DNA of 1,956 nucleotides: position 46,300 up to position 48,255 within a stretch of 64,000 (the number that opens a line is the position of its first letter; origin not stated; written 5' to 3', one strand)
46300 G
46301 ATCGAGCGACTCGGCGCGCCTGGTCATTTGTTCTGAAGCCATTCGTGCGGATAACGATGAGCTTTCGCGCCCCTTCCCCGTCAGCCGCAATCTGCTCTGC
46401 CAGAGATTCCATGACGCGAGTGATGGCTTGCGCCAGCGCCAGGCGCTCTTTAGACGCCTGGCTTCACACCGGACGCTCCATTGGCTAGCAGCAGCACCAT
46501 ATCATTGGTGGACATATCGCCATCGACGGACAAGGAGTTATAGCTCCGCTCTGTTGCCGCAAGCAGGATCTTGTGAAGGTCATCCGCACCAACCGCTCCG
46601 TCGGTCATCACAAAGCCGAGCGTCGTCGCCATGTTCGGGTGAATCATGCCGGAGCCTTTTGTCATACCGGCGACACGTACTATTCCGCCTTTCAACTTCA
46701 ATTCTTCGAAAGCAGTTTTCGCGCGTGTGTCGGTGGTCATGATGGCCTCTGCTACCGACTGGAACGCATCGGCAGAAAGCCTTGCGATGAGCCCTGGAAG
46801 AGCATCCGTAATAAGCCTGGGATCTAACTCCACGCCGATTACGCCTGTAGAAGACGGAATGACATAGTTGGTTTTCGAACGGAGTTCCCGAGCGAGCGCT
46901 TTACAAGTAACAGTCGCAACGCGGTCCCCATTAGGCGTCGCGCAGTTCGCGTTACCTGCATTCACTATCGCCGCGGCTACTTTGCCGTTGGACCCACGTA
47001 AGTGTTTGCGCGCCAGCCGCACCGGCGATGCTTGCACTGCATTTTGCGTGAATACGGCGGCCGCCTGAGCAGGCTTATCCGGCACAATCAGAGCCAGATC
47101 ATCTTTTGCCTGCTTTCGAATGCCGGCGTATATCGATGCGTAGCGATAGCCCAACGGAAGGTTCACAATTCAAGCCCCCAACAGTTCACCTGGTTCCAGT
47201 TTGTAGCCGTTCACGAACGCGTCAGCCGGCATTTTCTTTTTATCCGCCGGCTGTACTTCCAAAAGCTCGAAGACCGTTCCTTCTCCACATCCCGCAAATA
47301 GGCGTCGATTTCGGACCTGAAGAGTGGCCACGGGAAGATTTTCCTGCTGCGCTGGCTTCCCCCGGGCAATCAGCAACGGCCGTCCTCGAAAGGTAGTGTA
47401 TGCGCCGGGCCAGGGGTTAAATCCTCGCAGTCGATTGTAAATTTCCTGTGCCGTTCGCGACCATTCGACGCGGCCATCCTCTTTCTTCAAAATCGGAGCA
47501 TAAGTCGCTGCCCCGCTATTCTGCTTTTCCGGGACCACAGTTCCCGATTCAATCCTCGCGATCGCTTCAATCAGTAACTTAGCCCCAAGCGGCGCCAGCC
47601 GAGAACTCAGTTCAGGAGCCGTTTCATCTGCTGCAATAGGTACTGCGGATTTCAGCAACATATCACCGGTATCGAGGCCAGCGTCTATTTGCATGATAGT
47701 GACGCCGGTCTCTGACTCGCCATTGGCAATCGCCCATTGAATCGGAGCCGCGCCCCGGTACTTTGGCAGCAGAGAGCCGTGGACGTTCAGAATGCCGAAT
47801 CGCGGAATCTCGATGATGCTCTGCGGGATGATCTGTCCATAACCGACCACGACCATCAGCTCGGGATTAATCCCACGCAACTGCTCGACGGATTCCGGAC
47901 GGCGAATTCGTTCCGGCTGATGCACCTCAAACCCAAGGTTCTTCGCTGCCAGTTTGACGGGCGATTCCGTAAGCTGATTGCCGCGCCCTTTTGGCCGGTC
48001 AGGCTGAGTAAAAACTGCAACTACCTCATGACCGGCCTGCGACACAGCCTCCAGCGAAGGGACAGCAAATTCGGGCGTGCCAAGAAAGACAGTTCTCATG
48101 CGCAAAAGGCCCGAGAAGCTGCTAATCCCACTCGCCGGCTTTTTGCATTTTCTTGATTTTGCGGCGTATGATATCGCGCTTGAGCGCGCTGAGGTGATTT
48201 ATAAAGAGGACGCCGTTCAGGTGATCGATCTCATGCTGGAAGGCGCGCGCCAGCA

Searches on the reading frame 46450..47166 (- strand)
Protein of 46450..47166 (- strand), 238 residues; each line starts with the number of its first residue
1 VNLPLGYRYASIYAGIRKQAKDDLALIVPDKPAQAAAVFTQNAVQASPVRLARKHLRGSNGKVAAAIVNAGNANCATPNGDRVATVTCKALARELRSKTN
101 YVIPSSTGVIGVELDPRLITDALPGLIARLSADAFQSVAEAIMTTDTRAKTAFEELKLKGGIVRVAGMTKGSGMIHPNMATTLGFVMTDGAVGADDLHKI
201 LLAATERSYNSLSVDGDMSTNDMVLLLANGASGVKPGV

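Call 53: search_protein_families(library=pfam, proteins=[window:46450-47166:-], max_evalue=0.0001)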
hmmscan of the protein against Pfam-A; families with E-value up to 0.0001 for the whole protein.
window:46450-47166:- (238 aa): 1 family
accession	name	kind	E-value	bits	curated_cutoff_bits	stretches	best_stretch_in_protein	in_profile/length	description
PF01960.23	ArgJ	-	9.3e-75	252.1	32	1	9-233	2-220/377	ArgJ family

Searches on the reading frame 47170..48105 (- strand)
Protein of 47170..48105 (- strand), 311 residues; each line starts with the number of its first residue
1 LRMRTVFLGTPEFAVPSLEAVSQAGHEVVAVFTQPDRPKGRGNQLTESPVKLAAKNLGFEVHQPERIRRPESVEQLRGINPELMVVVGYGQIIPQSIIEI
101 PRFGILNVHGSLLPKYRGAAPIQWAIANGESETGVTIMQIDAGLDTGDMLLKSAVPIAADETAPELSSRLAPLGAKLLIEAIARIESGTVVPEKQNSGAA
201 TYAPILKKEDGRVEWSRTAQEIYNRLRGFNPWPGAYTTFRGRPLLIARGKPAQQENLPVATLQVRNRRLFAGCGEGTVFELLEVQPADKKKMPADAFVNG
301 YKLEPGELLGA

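Call 53: search_protein_families(library=pfam, proteins=[window:47170-48105:-], max_evalue=0.0001)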
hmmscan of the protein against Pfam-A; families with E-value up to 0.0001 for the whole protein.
window:47170-48105:- (311 aa): 2 families
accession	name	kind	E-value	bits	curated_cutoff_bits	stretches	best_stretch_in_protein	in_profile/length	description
PF00551.24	Formyl_trans_N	-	5e-49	166.9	26.1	1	3-182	1-181/181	Formyl transferase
PF02911.23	Formyl_trans_C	-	1e-23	83.8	21.1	1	206-301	2-99/100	Formyl transferase, C-terminal domain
